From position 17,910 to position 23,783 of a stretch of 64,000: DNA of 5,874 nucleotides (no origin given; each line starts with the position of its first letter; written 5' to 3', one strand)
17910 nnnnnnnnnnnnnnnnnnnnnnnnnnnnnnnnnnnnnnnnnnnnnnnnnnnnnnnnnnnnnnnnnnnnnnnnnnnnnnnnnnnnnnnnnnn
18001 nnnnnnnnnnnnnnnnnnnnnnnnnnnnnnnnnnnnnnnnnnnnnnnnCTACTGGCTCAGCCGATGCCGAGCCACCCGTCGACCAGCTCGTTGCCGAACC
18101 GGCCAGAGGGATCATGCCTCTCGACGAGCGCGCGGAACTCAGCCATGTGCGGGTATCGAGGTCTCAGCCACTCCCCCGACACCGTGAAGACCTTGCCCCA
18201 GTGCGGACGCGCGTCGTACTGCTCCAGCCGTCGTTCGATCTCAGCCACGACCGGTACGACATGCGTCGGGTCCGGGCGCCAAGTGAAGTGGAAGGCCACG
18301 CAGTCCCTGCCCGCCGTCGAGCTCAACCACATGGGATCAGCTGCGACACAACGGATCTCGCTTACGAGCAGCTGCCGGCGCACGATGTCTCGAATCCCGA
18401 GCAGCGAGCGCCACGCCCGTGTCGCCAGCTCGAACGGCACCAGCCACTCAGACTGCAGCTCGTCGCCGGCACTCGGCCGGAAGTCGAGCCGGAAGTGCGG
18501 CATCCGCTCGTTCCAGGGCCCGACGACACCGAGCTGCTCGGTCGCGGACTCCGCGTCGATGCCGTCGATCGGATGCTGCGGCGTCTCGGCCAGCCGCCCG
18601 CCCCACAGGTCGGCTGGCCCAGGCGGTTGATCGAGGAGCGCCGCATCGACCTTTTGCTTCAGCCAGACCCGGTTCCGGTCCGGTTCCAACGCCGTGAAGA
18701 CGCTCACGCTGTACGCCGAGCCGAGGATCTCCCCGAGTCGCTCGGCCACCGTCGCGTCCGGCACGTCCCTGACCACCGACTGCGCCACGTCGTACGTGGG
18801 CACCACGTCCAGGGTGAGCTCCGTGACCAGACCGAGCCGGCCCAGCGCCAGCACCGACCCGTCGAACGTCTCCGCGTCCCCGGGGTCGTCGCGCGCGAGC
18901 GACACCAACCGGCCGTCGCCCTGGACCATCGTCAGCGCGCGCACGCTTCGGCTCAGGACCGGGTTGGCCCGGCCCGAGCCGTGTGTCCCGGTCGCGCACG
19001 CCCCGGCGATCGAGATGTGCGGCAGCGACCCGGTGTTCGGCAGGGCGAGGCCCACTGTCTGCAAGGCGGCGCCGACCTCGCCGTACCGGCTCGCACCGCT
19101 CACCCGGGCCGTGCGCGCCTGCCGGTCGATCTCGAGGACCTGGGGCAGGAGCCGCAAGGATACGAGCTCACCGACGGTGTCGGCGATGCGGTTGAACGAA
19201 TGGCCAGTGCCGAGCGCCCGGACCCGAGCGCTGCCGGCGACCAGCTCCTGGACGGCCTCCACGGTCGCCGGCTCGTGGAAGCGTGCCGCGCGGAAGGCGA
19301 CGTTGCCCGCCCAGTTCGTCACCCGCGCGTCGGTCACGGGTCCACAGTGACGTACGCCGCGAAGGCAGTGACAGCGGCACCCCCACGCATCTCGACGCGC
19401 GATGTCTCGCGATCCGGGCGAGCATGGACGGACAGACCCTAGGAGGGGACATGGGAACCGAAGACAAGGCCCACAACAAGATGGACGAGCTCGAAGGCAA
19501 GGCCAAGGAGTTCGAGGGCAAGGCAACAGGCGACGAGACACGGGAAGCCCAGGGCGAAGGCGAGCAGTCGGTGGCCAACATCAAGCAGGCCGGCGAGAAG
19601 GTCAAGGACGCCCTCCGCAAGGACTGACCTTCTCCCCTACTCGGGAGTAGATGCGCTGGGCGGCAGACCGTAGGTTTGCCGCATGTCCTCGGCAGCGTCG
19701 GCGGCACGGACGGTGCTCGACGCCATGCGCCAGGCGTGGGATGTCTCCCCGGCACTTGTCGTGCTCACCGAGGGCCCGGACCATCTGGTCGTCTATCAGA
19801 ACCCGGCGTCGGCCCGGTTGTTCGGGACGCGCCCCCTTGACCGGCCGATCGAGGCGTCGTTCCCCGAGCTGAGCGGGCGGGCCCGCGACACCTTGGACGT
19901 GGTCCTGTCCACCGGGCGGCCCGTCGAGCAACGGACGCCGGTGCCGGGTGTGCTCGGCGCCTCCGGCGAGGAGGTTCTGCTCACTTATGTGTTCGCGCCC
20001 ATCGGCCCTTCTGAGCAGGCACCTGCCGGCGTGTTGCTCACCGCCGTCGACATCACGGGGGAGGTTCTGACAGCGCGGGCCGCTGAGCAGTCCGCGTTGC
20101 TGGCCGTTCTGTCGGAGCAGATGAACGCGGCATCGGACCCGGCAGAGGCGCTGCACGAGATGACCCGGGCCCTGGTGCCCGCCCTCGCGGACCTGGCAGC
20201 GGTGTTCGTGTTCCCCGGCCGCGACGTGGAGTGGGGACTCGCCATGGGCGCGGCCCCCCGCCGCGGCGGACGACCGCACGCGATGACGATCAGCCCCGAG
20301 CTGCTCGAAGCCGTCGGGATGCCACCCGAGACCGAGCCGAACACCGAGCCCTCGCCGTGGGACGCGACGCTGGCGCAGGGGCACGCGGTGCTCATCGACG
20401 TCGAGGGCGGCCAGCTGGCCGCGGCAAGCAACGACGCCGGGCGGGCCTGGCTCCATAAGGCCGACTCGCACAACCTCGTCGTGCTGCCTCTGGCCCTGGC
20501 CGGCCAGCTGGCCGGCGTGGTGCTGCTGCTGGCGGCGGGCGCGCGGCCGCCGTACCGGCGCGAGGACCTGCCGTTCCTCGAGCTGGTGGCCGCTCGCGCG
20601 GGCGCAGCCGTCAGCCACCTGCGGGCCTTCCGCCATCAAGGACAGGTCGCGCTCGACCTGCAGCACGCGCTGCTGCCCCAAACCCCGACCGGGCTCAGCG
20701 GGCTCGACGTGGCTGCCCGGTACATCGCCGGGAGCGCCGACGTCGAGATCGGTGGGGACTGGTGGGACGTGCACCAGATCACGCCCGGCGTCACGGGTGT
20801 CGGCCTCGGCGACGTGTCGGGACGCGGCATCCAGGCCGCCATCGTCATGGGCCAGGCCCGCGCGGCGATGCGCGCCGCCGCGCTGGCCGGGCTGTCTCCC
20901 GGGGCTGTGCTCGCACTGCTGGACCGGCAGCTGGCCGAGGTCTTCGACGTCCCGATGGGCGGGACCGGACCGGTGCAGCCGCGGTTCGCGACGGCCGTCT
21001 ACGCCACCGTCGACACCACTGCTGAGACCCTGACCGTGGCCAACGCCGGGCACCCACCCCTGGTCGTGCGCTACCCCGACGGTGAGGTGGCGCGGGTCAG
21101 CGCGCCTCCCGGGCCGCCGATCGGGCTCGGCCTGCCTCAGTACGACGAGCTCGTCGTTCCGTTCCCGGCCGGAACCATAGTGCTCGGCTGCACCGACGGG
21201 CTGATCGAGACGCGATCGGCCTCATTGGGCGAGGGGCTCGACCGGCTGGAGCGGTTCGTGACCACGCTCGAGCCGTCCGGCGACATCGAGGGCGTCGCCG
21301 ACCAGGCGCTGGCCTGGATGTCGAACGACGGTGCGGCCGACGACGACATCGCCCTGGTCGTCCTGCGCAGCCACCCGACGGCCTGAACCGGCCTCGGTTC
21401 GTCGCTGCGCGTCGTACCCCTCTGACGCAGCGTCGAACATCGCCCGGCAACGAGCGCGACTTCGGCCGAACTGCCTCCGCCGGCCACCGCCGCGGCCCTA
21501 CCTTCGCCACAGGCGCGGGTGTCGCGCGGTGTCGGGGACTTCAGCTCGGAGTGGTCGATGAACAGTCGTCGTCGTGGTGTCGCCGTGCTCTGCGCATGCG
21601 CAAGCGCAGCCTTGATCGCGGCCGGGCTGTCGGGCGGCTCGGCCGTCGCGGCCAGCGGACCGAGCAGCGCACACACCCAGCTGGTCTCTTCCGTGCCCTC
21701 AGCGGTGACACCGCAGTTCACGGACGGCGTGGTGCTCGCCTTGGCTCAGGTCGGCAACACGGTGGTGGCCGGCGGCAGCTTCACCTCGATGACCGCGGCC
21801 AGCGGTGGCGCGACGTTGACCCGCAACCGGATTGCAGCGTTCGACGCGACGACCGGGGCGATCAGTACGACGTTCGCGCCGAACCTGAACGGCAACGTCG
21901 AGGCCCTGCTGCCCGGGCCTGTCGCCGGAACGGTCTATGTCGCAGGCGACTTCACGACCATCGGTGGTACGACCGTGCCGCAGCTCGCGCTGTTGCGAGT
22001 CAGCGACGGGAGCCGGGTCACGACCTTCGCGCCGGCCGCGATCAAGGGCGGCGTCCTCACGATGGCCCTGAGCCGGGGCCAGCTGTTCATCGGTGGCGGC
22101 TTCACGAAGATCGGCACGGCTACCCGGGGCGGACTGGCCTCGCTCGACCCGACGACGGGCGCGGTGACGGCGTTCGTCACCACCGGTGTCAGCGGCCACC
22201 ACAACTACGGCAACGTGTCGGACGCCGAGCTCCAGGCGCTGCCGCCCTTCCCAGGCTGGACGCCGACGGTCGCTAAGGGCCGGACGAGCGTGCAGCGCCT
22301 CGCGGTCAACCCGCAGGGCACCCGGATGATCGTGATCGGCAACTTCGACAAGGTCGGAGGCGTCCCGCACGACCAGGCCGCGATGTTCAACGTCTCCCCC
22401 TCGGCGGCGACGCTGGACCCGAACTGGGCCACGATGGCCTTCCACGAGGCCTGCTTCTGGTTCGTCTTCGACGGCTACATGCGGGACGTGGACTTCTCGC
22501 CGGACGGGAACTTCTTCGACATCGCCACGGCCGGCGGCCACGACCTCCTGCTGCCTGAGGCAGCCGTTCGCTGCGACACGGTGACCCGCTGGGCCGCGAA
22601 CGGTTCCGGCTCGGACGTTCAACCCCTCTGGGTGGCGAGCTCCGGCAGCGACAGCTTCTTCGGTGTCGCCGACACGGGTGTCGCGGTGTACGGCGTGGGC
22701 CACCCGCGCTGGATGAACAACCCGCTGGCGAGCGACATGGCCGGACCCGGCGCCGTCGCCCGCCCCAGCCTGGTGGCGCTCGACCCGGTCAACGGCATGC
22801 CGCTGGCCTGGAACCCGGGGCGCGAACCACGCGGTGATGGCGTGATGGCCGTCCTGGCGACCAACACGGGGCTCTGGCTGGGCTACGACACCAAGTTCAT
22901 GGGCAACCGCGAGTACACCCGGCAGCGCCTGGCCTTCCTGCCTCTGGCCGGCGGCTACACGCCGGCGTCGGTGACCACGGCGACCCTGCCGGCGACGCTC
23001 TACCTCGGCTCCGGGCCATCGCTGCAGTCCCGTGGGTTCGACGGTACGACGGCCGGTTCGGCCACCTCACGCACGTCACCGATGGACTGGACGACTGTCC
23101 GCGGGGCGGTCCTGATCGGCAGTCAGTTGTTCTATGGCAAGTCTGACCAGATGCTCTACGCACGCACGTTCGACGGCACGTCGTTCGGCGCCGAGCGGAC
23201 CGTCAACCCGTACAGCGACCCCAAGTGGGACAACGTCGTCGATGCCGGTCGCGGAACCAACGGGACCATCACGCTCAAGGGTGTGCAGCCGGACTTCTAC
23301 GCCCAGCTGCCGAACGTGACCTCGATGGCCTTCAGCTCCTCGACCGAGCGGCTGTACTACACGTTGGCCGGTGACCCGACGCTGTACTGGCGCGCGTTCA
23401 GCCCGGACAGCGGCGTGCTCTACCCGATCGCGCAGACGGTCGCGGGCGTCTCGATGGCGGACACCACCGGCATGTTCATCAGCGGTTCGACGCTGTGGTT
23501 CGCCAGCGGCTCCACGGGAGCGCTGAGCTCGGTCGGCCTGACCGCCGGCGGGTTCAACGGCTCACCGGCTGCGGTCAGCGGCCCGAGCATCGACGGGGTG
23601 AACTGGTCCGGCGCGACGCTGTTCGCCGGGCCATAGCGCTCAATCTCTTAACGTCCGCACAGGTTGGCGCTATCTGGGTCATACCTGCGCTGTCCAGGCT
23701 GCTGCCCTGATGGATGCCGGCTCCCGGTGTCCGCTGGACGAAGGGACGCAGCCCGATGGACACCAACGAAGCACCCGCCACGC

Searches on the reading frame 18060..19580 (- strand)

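Call 76: search_protein_families(library=pfam, proteins=[window:18060-19580:-], max_evalue=0.0001)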
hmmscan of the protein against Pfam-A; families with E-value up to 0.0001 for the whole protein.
window:18060-19580:- (507 aa): 2 families
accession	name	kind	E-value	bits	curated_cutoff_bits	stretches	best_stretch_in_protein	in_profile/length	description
PF01565.28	FAD_binding_4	-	5.8e-18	65.4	26.4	1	103-228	6-138/139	FAD binding domain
PF04030.19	ALO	-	2e-17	64.2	23.1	1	376-500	127-255/258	D-arabinono-1,4-lactone oxidase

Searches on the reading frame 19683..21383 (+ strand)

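Call 8: search_protein_families(library=pfam, proteins=[window:19683-21383:+], max_evalue=0.001)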
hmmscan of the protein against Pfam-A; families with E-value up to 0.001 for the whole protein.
window:19683-21383:+ (567 aa): 4 families
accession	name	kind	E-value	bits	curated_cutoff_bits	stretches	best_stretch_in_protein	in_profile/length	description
PF07228.17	SpoIIE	-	3.3e-43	148.3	25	1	369-562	3-190/192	Stage II sporulation protein E (SpoIIE)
PF01590.32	GAF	-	6.9e-07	30.3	22.4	1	153-310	2-133/133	GAF domain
PF13185.12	GAF_2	-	1.2e-05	26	28.6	1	151-310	2-135/136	GAF domain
PF08448.16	PAS_4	-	1.8e-05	25.4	23.1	1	19-127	1-108/110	PAS fold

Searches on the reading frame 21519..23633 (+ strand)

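Call 8: search_protein_families(library=pfam, proteins=[window:21519-23633:+], max_evalue=0.001)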
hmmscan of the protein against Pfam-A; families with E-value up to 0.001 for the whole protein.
window:21519-23633:+ (705 aa): 2 families
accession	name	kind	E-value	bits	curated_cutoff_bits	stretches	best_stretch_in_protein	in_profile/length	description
PF12768.13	Rax2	-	6e-08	32.8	28.8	1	107-221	3-117/254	Rax2 C-terminal beta propeller domain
PF17164.10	DUF5122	-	0.00012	22.7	27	0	137-165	4-31/36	Domain of unknown function (DUF5122) beta-propeller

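Call 40: search_protein_families(library=ncbifam, proteins=[window:21519-23633:+], max_evalue=0.01)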
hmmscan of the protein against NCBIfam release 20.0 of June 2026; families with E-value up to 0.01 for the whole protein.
window:21519-23633:+ (705 aa): 0 families
